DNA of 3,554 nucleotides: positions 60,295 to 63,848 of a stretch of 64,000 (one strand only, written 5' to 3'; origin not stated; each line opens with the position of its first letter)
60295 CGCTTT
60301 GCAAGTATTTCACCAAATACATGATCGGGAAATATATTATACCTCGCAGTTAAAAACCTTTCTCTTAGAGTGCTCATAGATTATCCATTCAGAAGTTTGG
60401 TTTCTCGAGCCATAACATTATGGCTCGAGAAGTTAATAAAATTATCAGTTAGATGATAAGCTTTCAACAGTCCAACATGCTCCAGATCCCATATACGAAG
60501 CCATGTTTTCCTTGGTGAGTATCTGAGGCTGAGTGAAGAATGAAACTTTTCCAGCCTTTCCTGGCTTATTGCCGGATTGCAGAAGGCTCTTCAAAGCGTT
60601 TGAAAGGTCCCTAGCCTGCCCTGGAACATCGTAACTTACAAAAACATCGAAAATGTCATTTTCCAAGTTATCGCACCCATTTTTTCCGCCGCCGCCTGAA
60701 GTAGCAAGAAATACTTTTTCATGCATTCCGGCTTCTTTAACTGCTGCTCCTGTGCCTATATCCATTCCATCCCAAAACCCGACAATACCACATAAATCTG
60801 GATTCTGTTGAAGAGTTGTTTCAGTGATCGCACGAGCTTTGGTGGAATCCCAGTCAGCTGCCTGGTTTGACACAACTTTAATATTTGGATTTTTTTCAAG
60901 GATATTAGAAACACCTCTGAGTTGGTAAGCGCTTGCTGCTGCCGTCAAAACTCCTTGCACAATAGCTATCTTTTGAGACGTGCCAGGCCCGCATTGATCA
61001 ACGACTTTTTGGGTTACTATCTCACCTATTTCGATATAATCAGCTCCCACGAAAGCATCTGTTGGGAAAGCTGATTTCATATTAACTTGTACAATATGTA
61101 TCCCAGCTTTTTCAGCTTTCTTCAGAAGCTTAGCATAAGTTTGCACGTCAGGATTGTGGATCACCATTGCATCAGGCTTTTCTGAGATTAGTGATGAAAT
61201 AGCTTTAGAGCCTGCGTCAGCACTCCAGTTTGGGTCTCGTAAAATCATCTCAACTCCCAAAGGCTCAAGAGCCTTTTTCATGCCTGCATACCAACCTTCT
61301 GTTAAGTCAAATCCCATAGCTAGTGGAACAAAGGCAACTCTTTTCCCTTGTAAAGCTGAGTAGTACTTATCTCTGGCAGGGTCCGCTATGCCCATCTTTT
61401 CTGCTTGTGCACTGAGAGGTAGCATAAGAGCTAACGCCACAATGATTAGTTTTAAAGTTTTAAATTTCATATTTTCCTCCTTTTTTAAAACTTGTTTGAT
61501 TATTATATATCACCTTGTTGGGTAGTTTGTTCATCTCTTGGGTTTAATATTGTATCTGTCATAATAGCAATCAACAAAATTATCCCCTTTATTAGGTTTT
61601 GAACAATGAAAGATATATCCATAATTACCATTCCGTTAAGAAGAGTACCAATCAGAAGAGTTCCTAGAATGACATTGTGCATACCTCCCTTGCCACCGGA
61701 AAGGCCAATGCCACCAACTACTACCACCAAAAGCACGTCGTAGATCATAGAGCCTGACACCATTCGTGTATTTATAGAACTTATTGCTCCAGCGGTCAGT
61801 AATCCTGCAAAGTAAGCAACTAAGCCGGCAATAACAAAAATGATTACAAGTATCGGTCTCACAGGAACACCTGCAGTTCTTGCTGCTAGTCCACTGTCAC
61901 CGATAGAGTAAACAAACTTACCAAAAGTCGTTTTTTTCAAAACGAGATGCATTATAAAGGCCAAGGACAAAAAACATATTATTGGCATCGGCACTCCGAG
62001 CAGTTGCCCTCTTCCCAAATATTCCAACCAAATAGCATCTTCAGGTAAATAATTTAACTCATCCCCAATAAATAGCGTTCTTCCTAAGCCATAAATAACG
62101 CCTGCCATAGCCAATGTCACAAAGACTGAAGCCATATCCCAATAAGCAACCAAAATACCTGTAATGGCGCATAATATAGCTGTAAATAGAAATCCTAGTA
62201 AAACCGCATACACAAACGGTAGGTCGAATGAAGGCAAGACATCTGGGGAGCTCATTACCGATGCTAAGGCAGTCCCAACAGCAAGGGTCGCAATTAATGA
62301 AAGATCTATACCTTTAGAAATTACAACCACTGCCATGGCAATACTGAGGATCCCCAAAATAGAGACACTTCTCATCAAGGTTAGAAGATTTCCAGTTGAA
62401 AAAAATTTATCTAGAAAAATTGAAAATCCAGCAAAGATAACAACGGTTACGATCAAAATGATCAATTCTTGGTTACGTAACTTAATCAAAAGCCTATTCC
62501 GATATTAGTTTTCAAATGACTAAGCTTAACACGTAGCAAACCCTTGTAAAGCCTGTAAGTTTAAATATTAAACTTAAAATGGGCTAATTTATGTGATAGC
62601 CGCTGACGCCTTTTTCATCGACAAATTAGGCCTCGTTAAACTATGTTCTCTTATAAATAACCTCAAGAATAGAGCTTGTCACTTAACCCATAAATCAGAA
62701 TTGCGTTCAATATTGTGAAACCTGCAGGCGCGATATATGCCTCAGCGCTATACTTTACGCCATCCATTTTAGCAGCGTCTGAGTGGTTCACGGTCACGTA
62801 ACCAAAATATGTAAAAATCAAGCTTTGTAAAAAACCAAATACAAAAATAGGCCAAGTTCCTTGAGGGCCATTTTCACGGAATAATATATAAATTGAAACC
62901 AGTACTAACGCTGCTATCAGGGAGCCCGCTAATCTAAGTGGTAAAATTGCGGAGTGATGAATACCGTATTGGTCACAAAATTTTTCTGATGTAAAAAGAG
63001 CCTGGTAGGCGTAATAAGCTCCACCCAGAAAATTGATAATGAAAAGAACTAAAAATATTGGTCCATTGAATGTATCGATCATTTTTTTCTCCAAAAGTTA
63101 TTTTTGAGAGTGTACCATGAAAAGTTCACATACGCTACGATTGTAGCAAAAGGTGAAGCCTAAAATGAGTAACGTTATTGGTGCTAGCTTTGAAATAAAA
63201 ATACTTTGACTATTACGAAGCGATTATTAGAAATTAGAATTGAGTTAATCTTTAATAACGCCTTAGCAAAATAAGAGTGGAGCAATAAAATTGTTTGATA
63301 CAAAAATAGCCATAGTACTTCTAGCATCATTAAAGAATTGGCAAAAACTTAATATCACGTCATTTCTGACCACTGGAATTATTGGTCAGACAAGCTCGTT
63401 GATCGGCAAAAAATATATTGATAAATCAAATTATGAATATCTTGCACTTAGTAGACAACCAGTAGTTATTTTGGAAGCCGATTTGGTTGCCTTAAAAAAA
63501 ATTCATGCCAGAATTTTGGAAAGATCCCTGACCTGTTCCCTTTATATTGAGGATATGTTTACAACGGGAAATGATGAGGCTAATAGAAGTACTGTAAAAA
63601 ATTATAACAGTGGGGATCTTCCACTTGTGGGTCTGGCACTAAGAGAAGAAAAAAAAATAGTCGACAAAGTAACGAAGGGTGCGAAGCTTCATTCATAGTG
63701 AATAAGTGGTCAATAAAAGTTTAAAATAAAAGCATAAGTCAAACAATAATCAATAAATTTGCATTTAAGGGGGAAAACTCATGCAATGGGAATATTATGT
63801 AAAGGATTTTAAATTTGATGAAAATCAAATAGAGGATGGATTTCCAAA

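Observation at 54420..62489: Six-gene CUT2-type ABC operon that links two strictosidine-synthase-like propellers and a CoA-transferase to an importer: candidate undescribed uptake-and-processing system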

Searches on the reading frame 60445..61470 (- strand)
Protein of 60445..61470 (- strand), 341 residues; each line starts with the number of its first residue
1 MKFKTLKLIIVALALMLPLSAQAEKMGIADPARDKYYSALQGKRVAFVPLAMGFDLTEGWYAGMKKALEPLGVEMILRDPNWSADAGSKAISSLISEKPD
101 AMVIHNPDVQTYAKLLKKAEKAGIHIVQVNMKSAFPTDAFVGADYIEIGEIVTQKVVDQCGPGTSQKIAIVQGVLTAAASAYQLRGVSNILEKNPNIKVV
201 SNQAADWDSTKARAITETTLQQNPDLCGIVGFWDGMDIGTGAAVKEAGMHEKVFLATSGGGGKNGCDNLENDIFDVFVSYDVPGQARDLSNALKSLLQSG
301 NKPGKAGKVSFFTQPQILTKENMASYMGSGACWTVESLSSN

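Call 3: search_protein_families(library=pfam, proteins=[window:60445-61470:-], max_evalue=0.01)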
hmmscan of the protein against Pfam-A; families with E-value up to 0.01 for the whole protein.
window:60445-61470:- (341 aa): 3 families
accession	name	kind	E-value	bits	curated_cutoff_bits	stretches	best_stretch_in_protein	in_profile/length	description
PF13407.12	Peripla_BP_4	-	1.4e-42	146.5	35.1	1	45-300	1-256/258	Periplasmic binding protein domain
PF00532.27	Peripla_BP_1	-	1.8e-07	31.4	22.2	1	62-248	21-205/281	Periplasmic binding proteins and sugar binding domain of LacI family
PF13458.12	Peripla_BP_6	-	0.0001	22.6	31.7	1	73-262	43-229/343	Periplasmic binding protein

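Call 4: search_protein_families(library=ncbifam, proteins=[window:60445-61470:-], max_evalue=0.01)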
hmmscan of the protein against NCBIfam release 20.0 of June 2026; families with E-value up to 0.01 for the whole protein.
window:60445-61470:- (341 aa): 13 families
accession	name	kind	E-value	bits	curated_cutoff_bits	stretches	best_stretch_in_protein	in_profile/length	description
NF007254.0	PRK09701.1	equivalog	1.8e-18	66.8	335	1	118-259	102-250/311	D-allose transporter substrate-binding protein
NF041827.1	YtfQ_transport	equivalog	1.9e-15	56.6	510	1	65-250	48-239/320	galactofuranose ABC transporter, galactofuranose-binding protein YtfQ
TIGR02637.1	RhaS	equivalog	5.5e-11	42.2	342.25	1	46-256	2-216/302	rhamnose ABC transporter substrate-binding protein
NF007936.0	PRK10653.1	equivalog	4.6e-10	39.3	337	1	64-256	48-238/295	ribose ABC transporter substrate-binding protein RbsB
TIGR02634.1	xylF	equivalog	2.2e-09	37.3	389.55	1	64-255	20-214/302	D-xylose ABC transporter substrate-binding protein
NF011937.0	PRK15408.1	equivalog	4.2e-06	25.9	384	1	25-231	28-219/340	autoinducer 2 ABC transporter substrate-binding protein LsrB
NF040907.2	ChvE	equivalog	8.6e-06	25.2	460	1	63-251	19-225/324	multiple monosaccharide ABC transporter substrate-binding protein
NF007449.0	PRK10014.1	subfamily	1.2e-05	24.6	310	1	33-248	52-266/342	Mal regulon transcriptional regulator MalI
NF007075.0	PRK09526.1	subfamily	1.5e-05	24.1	340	1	87-249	109-264/358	LacI family DNA-binding transcriptional regulator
NF007680.0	PRK10355.1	equivalog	1.6e-05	24.3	504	1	68-254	51-240/331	D-xylose ABC transporter substrate-binding protein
NF052284.1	rhzpin_SBP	equivalog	0.0001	21.6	420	1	63-253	22-212/289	rhizopine catabolism ABC transporter substrate-binding protein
TIGR02955.1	TMAO_TorT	equivalog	0.00098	18.5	310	1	88-231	47-190/295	TMAO reductase system periplasmic protein TorT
NF052440.1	TransRegGNTRPSEAE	equivalog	0.0041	16.2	400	1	61-176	82-191/333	HTH-type transcriptional regulator GntR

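Call 29: search_solved_structures(query=window:60445-61470:-, max_evalue=0.00001, show_alignments=0)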
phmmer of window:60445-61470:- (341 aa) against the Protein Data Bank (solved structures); distinct sequences matched with E-value up to 0.00001: 43.
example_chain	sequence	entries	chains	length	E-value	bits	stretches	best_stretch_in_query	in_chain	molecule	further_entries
5dte_A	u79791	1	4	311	2.9e-15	59.3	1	89-256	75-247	Monosaccharide-transporting ATPase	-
6hyh_A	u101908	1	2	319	9.1e-15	57.6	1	63-250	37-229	Periplasmic binding protein/LacI transcriptional regulator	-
6hbd_A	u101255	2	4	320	9.2e-15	57.6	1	63-250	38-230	ABC transporter periplasmic-binding protein YtfQ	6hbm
6hb0_A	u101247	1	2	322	9.4e-15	57.6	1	63-250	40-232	ABC transporter periplasmic-binding protein YtfQ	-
5ocp_A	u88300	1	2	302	2.2e-13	53.1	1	64-251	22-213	Periplasmic binding protein/LacI transcriptional regulator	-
4yv7_A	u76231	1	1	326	2.2e-13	53.1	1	67-246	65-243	Periplasmic binding protein/LacI transcriptional regulator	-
2ioy_A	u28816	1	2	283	5.7e-13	51.7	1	64-250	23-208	Periplasmic sugar-binding protein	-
9jwq_A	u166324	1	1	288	7.5e-13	51.3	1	136-258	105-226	MSD3-apo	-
9jwt_A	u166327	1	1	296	8.6e-13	51.1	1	136-258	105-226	MSD3-holo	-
1gub_A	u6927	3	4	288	1.1e-12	50.8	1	130-258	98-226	D-ALLOSE-BINDING PERIPLASMIC PROTEIN | PROTEIN (PRECURSOR OF PERIPLASMIC SUGAR RECEPTOR)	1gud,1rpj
9jwo_A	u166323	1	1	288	2.6e-12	49.5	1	112-258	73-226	MSD1-apo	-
9jwl_A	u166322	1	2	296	2.7e-12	49.5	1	112-258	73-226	MSD1-holo chainA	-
5ibq_A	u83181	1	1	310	3.8e-12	49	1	61-260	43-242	Probable ribose ABC transporter, substrate-binding protein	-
5dkv_A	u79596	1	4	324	4.1e-12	48.9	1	33-279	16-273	ABC transporter substrate binding protein (Ribose)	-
4ry0_A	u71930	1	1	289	6.1e-12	48.3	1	63-260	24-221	Probable ribose ABC transporter, substrate-binding protein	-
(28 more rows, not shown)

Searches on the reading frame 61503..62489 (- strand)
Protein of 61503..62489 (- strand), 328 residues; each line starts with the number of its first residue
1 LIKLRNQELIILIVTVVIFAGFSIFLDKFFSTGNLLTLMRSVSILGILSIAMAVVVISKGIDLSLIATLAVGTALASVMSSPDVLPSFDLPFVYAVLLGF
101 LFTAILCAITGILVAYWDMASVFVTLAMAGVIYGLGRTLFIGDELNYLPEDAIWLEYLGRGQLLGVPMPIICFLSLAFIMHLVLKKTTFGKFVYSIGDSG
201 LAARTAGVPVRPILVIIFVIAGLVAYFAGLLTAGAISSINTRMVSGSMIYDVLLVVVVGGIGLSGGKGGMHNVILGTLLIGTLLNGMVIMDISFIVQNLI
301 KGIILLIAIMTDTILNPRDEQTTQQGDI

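Call 3: search_protein_families(library=pfam, proteins=[window:61503-62489:-], max_evalue=0.01)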
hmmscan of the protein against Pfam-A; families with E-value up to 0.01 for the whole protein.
window:61503-62489:- (328 aa): 1 family
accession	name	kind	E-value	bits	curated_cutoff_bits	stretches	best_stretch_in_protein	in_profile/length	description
PF02653.21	BPD_transp_2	-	9.1e-24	84.5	26.8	1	35-308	2-268/269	Branched-chain amino acid transport system / permease component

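Call 4: search_protein_families(library=ncbifam, proteins=[window:61503-62489:-], max_evalue=0.01)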
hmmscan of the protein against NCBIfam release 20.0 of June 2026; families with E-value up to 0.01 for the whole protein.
window:61503-62489:- (328 aa): 9 families
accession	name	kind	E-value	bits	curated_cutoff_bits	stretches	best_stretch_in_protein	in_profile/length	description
NF008441.0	PRK11285.1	equivalog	1.1e-45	156.3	378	1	8-315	29-326/333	L-arabinose ABC transporter permease AraH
NF007067.0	PRK09512.1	equivalog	4.3e-39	134.6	398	1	5-313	19-318/321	ribose ABC transporter permease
NF040906.3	GguB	equivalog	3.2e-29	102.3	450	2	164-314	222-371/375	multiple monosaccharide ABC transporter permease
NF007014.0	PRK09478.1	equivalog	6.7e-27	94.7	386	1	8-313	15-329/336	galactose/methyl galactoside ABC transporter permease MglC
NF007252.0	PRK09699.1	equivalog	1.6e-26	93.4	396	1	9-315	29-324/326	D-allose ABC transporter permease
NF041862.1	YtfT_transport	equivalog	2.3e-23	82.9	535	1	9-311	30-323/339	galactofuranose ABC transporter, ATP-binding protein YtfT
NF011961.0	PRK15432.1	equivalog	9.9e-21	74.3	388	1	5-315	7-307/344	autoinducer 2 ABC transporter permease LsrC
NF008630.0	PRK11618.1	equivalog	2.9e-20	72.7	363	1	8-321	8-318/331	galactofuranose ABC transporter, permease protein YjfF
NF011612.1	PRK15038.1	equivalog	3.2e-19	69.3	500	1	8-314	5-307/322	autoinducer 2 ABC transporter permease LsrD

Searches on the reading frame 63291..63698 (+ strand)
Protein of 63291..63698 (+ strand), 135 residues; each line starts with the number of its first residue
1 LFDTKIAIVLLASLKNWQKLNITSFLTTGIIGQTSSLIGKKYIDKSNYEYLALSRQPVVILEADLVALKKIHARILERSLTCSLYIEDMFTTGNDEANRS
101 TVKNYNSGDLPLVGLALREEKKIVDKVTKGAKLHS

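Call 65: search_protein_families(library=pfam, proteins=[window:63291-63698:+], max_evalue=0.00001)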
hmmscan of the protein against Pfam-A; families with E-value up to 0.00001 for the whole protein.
window:63291-63698:+ (135 aa): 1 family
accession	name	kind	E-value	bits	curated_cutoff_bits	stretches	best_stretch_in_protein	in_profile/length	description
PF09391.15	DUF2000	-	1.5e-35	122.5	25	1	4-134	1-132/133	Protein of unknown function (DUF2000)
